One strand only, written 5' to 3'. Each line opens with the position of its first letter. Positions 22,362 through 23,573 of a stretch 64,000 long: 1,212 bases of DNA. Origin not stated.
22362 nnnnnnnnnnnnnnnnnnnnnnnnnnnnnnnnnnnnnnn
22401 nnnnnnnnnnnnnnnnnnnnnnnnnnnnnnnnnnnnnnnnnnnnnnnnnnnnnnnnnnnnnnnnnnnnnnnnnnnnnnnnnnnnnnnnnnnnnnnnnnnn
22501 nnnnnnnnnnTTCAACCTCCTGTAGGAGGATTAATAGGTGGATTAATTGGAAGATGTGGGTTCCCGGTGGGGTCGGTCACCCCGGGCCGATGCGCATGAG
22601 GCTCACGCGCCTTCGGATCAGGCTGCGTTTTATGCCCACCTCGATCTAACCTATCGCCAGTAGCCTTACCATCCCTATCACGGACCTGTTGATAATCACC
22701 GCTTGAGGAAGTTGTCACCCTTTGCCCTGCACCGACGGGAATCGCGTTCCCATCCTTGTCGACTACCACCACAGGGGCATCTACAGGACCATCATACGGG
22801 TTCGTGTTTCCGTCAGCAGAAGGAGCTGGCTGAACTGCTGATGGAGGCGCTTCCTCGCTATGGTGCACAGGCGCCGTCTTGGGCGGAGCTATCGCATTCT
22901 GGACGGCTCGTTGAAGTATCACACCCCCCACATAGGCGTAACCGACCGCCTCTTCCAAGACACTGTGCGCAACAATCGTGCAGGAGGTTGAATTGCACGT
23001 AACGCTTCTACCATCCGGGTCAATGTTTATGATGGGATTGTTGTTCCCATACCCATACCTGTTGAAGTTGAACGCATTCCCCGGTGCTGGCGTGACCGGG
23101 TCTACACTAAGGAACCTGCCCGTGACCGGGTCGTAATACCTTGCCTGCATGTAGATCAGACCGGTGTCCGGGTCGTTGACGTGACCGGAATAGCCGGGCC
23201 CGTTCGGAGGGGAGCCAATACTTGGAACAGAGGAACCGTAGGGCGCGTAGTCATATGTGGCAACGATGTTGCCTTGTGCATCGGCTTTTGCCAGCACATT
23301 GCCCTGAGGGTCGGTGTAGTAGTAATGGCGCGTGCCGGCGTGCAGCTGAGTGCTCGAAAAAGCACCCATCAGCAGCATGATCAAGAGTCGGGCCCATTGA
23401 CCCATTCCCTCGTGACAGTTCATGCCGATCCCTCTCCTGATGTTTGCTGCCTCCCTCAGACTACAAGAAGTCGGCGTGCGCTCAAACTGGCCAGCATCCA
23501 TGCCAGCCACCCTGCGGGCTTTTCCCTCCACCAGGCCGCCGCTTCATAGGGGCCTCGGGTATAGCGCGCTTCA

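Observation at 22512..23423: Miniature RHS toxin with a signal-peptide-like N-terminus and no YD-repeat shell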

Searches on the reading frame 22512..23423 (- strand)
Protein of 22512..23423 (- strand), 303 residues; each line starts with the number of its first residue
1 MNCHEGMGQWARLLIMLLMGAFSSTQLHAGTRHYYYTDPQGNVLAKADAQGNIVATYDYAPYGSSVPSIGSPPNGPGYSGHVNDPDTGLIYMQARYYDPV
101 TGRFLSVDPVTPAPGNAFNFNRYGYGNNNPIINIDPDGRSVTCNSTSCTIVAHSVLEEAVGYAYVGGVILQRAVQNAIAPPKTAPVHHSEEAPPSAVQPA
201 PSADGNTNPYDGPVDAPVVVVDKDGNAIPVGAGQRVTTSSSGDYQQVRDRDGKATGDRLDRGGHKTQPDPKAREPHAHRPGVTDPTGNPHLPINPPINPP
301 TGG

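Call 3: search_protein_families(library=pfam, proteins=[window:22512-23423:-], max_evalue=1)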
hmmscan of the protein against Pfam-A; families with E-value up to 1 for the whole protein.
window:22512-23423:- (303 aa): 2 families
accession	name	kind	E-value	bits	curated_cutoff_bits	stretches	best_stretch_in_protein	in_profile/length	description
PF25023.1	TEN_YD-shell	-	0.0032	16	50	1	18-135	775-895/909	Teneurin YD-shell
PF15657.11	Tox-HNH-EHHH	-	0.62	10.9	25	0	23-51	4-33/69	HNH/Endo VII superfamily nuclease toxins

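Call 4: search_protein_families(library=ncbifam, proteins=[window:22512-23423:-], max_evalue=1)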
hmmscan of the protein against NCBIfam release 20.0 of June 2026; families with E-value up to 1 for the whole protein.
window:22512-23423:- (303 aa): 2 families
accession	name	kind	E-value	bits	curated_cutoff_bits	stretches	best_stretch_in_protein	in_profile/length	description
TIGR03696.1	Rhs_assc_core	domain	2.5e-21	76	32.5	1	59-138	1-75/76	RHS repeat-associated core domain-containing protein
NF041261.1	RHS_core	equivalog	9.7e-08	30.3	2000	1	30-138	1155-1260/1261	RHS element core protein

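Call 6: find_homologous_proteins(query=window:22512-23423:-, max_evalue=0.001)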
Query window:22512-23423:- (303 aa): 1281 proteins with E <= 0.001 among 3095 candidates; the best 120 are listed.
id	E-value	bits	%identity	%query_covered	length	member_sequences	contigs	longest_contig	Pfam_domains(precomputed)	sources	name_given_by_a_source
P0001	5.0e-204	695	100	100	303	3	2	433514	PF25023.2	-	-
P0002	3.0e-120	420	64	94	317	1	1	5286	PF25023.2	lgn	-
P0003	1.1e-102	362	79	68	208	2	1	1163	-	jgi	jgi:uncharacterized protein RhaS with RHS repeats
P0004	3.0e-96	341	58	97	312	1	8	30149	PF25023.2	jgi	jgi:RHS repeat-associated protein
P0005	9.9e-95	336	54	96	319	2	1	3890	PF25023.2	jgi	jgi:RHS repeat-associated protein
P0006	3.6e-94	334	55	96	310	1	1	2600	PF25023.2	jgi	jgi:RHS repeat-associated protein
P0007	7.8e-94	333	55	92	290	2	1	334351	PF25023.2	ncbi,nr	ncbi:hypothetical protein B0E50_06995 [Rhodanobacter sp. C01]|nr:hypothetical protein B0E50_06995 [R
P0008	2.3e-92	328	56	95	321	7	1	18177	PF25023.2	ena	-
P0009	7.7e-91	323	55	93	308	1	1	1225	PF25023.2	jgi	-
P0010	4.2e-89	317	52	95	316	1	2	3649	PF25023.2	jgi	jgi:RHS repeat-associated protein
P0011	1.4e-82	296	53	94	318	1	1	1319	PF25023.2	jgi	jgi:RHS repeat-associated protein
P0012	1.4e-82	296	53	93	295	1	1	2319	PF25023.2,PF03527.21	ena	-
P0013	2.1e-82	295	50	95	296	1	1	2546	PF25023.2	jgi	jgi:RHS repeat-associated protein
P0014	8.7e-75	270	51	92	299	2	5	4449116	PF25023.2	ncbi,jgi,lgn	ncbi:RHS repeat-associated core domain-containing protein [Luteibacter yeojuensis]|jgi:RHS repeat-as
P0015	2.7e-74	269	65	65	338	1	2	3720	PF25023.2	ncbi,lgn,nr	ncbi:RHS repeat-associated core domain-containing protein [Rhodanobacter denitrificans]|nr:RHS repea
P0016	7.3e-74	267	72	56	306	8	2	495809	PF25023.2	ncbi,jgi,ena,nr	ncbi:MAG TPA: RHS repeat-associated core domain-containing protein [Rhodanobacter sp.]|jgi:RHS repea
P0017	5.5e-73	264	49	89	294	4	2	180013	PF25023.2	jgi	jgi:RHS repeat-associated protein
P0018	5.8e-71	258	47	96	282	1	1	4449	PF25023.2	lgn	-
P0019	3.8e-70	255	46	94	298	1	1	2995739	PF25023.2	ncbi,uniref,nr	ncbi:RHS repeat-associated core domain-containing protein [Luteimonas sp. JM171]|uniref:RHS repeat-a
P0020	6.3e-69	251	65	55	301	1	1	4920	PF25023.2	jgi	jgi:RHS repeat-associated core domain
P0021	2.4e-68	249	78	47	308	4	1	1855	PF14891.13,PF25023.2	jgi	jgi:RHS repeat-associated protein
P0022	2.7e-68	249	77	47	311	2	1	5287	PF01844.30,PF25023.2,PF14279.13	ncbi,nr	ncbi:RHS repeat-associated core domain-containing protein [Rhodanobacter glycinis]|nr:RHS repeat-ass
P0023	1.3e-67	247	71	53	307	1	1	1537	PF25023.2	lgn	-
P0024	1.0e-66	244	49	88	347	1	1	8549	PF25023.2,PF03527.21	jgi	jgi:RHS repeat-associated protein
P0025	2.8e-66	242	69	52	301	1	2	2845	PF25023.2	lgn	-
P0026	3.6e-66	242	46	90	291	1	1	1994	PF25023.2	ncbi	-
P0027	3.9e-65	239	58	66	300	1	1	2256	PF25023.2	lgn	-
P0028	8.7e-65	237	67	50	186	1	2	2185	PF25023.2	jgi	jgi:RHS repeat-associated protein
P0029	3.4e-64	235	66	62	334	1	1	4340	PF25023.2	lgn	-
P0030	4.5e-64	235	49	86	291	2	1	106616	PF25023.2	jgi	jgi:RHS repeat-associated protein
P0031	9.9e-63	231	62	56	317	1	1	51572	PF25023.2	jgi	jgi:RHS repeat-associated protein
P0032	1.2e-62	230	46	89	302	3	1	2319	PF25023.2,PF03527.21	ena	-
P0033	1.6e-62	230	45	88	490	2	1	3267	PF16158.12,PF25023.2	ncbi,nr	ncbi:MAG: repeat-associated core domain protein [Massilia sp.]|nr:repeat-associated core domain prot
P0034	1.1e-61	227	56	71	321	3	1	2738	PF25023.2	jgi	jgi:RHS repeat-associated protein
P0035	2.8e-61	226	63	56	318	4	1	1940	PF25023.2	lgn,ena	-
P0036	7.8e-61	224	71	48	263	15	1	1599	PF25023.2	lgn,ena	-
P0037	1.5e-60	224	47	89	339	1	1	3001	PF25023.2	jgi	jgi:RHS repeat-associated protein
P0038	1.6e-60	223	47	86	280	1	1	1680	PF25023.2,PF03527.21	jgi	jgi:RHS repeat-associated protein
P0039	1.8e-60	223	59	62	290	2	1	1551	PF25023.2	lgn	-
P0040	2.7e-60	223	57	63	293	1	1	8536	PF25023.2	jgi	jgi:RHS repeat-associated protein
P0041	2.8e-60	223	45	97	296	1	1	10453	PF25023.2,PF03527.21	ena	-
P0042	2.9e-60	223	69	49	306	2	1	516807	PF25023.2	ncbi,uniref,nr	ncbi:RHS repeat-associated core domain-containing protein [Luteibacter sp. OK325]|uniref:RHS repeat-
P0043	1.8e-59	220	45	94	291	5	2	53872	PF25023.2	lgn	-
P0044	6.8e-59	218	77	41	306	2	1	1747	PF25023.2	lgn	-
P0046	1.4e-58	217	57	68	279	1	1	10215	PF25023.2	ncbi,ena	-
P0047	5.0e-58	215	59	58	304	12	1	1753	PF25023.2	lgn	-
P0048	5.1e-58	215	46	86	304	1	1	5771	PF25023.2,PF03527.21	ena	-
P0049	1.6e-57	214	58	60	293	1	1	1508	PF25023.2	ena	-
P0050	1.7e-57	213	44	85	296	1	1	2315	PF25023.2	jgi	jgi:RHS repeat-associated protein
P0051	2.0e-57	213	48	82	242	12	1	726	PF25023.2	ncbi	ncbi:hypothetical protein LYZ86_23605, partial [Xanthomonas hortorum pv. cynarae]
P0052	2.3e-57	213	59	61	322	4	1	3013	PF25023.2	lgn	-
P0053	4.0e-57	212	69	46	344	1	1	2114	PF25023.2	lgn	-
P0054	6.1e-57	212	61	52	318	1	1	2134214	PF25023.2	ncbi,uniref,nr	ncbi:RHS repeat-associated core domain-containing protein [Rhodanobacter sp. OK091]|uniref:RHS repea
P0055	8.4e-57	211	47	74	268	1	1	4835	PF25023.2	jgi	jgi:RHS repeat-associated protein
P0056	1.2e-56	211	59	60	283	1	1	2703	PF25023.2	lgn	-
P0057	1.3e-56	211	57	63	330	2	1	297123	PF25023.2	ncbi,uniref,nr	ncbi:RHS repeat-associated core domain-containing protein [Rhodanobacter glycinis]|uniref:RHS repeat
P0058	1.6e-56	210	67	46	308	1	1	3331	PF25023.2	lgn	-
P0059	2.0e-56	210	68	46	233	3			PF25023.2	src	-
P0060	2.4e-56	210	44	86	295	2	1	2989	PF25023.2,PF03527.21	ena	-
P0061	3.0e-56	209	42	93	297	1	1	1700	PF25023.2,PF03527.21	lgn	-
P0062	4.1e-56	209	42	97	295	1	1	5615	PF25023.2,PF03527.21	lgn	-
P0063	4.4e-56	209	69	44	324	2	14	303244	PF25023.2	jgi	jgi:RHS repeat-associated protein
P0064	8.4e-56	208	53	62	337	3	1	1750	PF25023.2,PF15520.11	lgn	-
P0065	8.6e-56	208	68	44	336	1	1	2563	PF25023.2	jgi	jgi:RHS repeat-associated protein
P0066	8.8e-56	208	68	45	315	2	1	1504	PF25023.2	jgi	jgi:RHS repeat-associated protein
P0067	8.8e-56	208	69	45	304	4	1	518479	PF25023.2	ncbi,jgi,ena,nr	ncbi:MAG TPA: RHS repeat-associated core domain-containing protein [Rhodanobacter sp.]|nr:RHS repeat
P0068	1.0e-55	208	73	43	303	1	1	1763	PF25023.2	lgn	-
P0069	1.5e-55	207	64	51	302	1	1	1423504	PF25023.2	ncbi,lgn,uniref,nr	ncbi:RHS repeat-associated core domain-containing protein [Rhodanobacter sp. Soil772]|uniref:RHS rep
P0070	1.6e-55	207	67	44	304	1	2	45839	PF25023.2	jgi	jgi:RHS repeat-associated protein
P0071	1.8e-55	207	73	41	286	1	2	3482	PF25023.2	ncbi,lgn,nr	ncbi:RHS repeat-associated core domain-containing protein [Rhodanobacter denitrificans]|nr:RHS repea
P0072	2.3e-55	207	63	50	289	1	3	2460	PF25023.2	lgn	-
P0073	4.1e-55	206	73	42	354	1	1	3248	PF25023.2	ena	-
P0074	4.5e-55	206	63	49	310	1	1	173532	PF25023.2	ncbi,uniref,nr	ncbi:RHS repeat-associated core domain-containing protein [Rhodanobacter sp. OK091]|uniref:RHS repea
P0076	9.7e-55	204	70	43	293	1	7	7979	PF25023.2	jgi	jgi:RHS repeat-associated protein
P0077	1.0e-54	204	62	48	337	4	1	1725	PF25023.2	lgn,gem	-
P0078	1.4e-54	204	41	88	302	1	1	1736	PF25023.2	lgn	-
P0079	1.7e-54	204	65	48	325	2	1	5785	PF25023.2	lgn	-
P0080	1.8e-54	204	69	40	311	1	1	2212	PF25023.2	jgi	jgi:RHS repeat-associated protein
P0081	2.9e-54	203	75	41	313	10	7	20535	PF25023.2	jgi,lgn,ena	-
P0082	3.6e-54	203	69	45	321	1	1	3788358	PF25023.2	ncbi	ncbi:RHS repeat-associated core domain-containing protein [Rhodanobacter sp. UC4451_H18]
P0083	4.5e-54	202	69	45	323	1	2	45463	PF25023.2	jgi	jgi:RHS repeat-associated protein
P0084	5.3e-54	202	58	52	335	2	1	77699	PF25023.2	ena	-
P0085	6.1e-54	202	60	54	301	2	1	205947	PF25023.2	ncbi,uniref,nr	ncbi:MAG TPA: RHS repeat-associated core domain-containing protein [Dyella sp.]|uniref:RHS repeat-as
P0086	6.4e-54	202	71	44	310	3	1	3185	PF25023.2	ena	-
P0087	7.3e-54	202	58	55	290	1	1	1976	PF25023.2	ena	-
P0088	7.4e-54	202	54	63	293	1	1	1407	PF25023.2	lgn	-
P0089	8.0e-54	201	67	43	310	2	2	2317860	PF25023.2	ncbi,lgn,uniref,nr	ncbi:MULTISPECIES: RHS repeat-associated core domain-containing protein [unclassified Rhodanobacter]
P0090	9.0e-54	201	78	38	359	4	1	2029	PF25023.2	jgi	-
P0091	1.0e-53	201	63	49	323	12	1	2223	PF25023.2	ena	-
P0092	1.3e-53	201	69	43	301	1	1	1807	PF25023.2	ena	-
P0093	1.3e-53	201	75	41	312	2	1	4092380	PF25023.2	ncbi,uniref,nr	ncbi:hypothetical protein PY254_02540 [Rhodanobacter sp. AS-Z3]|uniref:RHS repeat-associated core do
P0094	1.7e-53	200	77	37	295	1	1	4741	PF25023.2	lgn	-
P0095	2.4e-53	200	66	43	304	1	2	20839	PF25023.2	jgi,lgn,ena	-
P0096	2.5e-53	200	68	39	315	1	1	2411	PF25023.2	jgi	jgi:RHS repeat-associated protein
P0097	2.5e-53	200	72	39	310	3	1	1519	PF25023.2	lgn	-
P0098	3.6e-53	199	62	46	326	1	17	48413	PF25023.2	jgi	jgi:RHS repeat-associated protein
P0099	3.9e-53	199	70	43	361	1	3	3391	PF15649.13,PF25023.2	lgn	-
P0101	4.7e-53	199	67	44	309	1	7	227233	PF25023.2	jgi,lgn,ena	-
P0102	5.3e-53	199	68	44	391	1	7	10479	PF25023.2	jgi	jgi:RHS repeat-associated protein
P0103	5.3e-53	199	72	37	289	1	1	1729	PF25023.2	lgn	-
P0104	6.9e-53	198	74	39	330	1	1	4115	PF25023.2,PF15520.11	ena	-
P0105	7.9e-53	198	41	92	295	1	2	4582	PF25023.2,PF03527.21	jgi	jgi:RHS repeat-associated protein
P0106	9.9e-53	198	67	46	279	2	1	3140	PF25023.2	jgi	jgi:RHS repeat-associated protein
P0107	1.0e-52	198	47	79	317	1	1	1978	PF25023.2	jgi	jgi:RHS repeat-associated protein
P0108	1.1e-52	198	64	45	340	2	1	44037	PF25023.2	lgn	-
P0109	1.1e-52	198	66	44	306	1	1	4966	PF14410.13,PF25023.2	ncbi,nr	ncbi:MAG TPA: RHS repeat-associated core domain-containing protein [Rhodanobacter sp.]|nr:RHS repeat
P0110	1.3e-52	197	63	45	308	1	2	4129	PF25023.2,PF14411.13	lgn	-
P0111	1.3e-52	197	66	45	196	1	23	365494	PF25023.2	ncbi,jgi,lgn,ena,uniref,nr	ncbi:RHS repeat-associated core domain-containing protein [Fulvimonas soli]|jgi:RHS repeat-associate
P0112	1.4e-52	197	68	42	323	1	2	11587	PF25023.2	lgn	-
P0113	1.5e-52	197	72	41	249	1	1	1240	PF25023.2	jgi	jgi:RHS repeat-associated protein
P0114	1.9e-52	197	61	47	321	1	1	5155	PF25023.2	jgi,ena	-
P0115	1.9e-52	197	66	44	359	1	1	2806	PF25023.2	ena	-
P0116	2.0e-52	197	61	49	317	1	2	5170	PF25023.2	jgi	jgi:RHS repeat-associated protein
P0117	2.3e-52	197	71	42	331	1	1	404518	PF25023.2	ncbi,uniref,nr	ncbi:RHS repeat-associated core domain-containing protein [Rhodanobacter sp. OK091]|uniref:RHS repea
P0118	2.8e-52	196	44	88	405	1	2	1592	PF05593.20,PF25023.2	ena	-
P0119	3.4e-52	196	62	46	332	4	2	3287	PF25023.2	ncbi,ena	-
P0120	3.4e-52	196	61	48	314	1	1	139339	PF25023.2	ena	-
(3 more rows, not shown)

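Call 10: find_encoding_contigs(protein=P0001, flank=10000, max_places=4)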
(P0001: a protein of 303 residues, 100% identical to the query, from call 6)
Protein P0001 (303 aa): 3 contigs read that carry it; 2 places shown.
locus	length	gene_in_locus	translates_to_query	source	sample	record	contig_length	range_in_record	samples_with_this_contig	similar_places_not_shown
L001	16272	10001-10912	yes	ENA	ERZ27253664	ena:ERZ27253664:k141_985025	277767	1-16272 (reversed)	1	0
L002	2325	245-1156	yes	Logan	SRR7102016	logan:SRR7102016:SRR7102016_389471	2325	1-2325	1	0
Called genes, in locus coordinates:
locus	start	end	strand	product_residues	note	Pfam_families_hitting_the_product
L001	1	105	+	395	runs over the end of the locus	PF01053:Cys_Met_Meta_PP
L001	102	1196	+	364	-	PF03447:NAD_binding_3, PF00742:Homoserine_dh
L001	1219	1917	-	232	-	PF09360:zf-CDGSH, PF06902:Fer4_19 (weak), PF09360:zf-CDGSH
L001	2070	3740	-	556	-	PF00324:AA_permease, PF13520:AA_permease_2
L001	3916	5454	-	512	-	PF03315:SDH_beta, PF03313:SDH_alpha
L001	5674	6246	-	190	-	PF14235:DUF4337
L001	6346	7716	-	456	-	PF00350:Dynamin_N (faint), PF01926:MMR_HSR1, PF02421:FeoB_N, PF04548:AIG1, PF05128:DUF697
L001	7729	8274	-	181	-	PF04264:YceI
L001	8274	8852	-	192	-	PF01292:Ni_hydr_CYTB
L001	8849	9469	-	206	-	PF04264:YceI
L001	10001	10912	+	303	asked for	PF25023:TEN_YD-shell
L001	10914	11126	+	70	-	PF26460:DUF8139 (weak)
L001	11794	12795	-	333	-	PF00348:polyprenyl_synt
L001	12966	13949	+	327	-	PF09335:VTT_dom, PF00581:Rhodanese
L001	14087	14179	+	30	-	-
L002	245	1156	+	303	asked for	PF25023:TEN_YD-shell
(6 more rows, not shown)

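Call 11: find_encoding_contigs(protein=P0014, flank=8000, max_places=3)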
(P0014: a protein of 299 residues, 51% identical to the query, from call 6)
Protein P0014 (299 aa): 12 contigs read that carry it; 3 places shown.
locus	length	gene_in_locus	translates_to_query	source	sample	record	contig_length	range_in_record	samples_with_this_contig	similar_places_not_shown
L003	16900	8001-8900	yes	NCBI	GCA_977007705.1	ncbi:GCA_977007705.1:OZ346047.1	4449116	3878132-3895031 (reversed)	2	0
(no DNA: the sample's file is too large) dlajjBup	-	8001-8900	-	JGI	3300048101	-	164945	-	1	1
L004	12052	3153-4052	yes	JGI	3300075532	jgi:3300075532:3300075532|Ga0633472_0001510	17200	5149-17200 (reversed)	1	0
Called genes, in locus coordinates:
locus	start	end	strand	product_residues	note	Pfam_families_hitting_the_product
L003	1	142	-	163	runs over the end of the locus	PF09351:DUF1993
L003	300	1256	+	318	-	PF00005:ABC_tran, PF13304:AAA_21 (faint)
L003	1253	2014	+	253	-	PF01061:ABC2_membrane, PF12698:ABC2_membrane_3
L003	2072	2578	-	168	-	PF09351:DUF1993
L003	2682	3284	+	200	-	PF04632:FUSC, PF13515:FUSC_2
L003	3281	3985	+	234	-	PF01988:VIT1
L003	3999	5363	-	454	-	PF20975:DGCcoil (faint), PF00990:GGDEF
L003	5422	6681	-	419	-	PF12832:MFS_1_like (weak), PF13347:MFS_2 (faint), PF00083:Sugar_tr, PF07690:MFS_1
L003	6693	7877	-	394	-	PF00999:Na_H_Exchanger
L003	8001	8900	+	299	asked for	PF25023:TEN_YD-shell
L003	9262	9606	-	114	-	PF13499:EF-hand_7 (faint), PF05901:Excalibur (faint), PF23564:EF-hand_FSTL1 (faint), PF00036:EF-hand_1 (faint), PF13202:EF-hand_5 (faint), PF13405:EF-hand_6 (faint)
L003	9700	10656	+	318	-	PF00291:PALP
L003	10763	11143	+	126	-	-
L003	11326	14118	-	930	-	PF02463:SMC_N, PF13175:AAA_15 (faint), PF13304:AAA_21 (weak), PF13476:AAA_23 (weak), PF13555:AAA_29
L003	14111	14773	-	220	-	-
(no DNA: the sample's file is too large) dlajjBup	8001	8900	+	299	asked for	PF25023:TEN_YD-shell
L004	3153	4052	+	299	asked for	PF25023:TEN_YD-shell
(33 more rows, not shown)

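Call 12: find_encoding_contigs(protein=P0019, flank=8000, max_places=3)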
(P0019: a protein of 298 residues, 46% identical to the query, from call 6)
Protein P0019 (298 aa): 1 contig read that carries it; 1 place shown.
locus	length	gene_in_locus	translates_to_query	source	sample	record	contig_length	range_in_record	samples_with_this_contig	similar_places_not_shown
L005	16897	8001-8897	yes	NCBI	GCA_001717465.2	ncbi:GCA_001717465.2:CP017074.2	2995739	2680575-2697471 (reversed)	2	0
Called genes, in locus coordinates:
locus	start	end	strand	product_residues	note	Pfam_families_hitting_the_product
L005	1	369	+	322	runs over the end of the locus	PF05598:DUF772, PF01609:DDE_Tnp_1, PF13612:DDE_Tnp_1_3, PF13751:DDE_Tnp_1_6 (weak)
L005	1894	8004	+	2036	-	PF05593:RHS_repeat (weak), PF25023:TEN_YD-shell (weak), PF04234:CopC (faint), PF08329:ChitinaseA_N (faint)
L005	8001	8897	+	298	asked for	PF25023:TEN_YD-shell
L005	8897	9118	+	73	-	-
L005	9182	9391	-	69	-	-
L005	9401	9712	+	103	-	-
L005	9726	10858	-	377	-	PF01527:HTH_Tnp_1, PF13384:HTH_23 (weak), PF13518:HTH_28 (faint), PF13542:HTH_Tnp_ISL3 (faint), PF13276:HTH_21, PF00665:rve, PF13683:rve_3, PF13333:rve_2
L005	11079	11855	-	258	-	PF01695:IstB_IS21, PF00308:Bac_DnaA (weak), PF00004:AAA (weak)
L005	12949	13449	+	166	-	PF03466:LysR_substrate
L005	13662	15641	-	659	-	PF02518:HATPase_c (faint), PF13589:HATPase_c_3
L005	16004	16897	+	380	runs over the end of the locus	-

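Call 29: search_protein_families(library=pfam, proteins=[L005:1894-8004:+], max_evalue=0.01)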
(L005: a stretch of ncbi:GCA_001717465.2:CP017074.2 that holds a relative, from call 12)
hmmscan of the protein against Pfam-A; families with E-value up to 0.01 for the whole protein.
L005:1894-8004:+ (2036 aa): 5 families
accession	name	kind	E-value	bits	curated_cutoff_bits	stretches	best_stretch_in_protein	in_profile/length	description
PF05593.20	RHS_repeat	-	2.4e-23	82.4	22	2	682-717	2-37/38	RHS Repeat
PF08329.16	ChitinaseA_N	-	2.2e-11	44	21.2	0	1608-1653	64-107/133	Chitinase A, N-terminal domain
PF04234.18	CopC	-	9.9e-06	26.9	23.3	0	1831-1860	48-78/92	CopC domain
PF25023.1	TEN_YD-shell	-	0.0061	15.1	50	1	1120-1273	578-732/909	Teneurin YD-shell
PF21910.2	GH85_C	-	0.0083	17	27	0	1494-1528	16-50/95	GH85 endohexosaminidases, C-terminal domain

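Call 35: search_protein_families(library=pfam, proteins=[L005:8897-9118:+], max_evalue=10)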
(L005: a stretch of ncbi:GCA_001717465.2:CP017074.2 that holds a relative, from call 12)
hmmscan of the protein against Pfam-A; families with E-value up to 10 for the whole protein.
L005:8897-9118:+ (73 aa): 2 families
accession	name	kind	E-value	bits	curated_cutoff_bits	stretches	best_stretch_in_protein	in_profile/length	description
PF18104.7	Tudor_2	-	0.009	16.2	31.4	1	49-58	26-35/35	Jumonji domain-containing protein 2A Tudor domain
PF18115.7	Tudor_3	-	0.14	12.5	25.8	1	49-68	31-50/52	DNA repair protein Crb2 Tudor domain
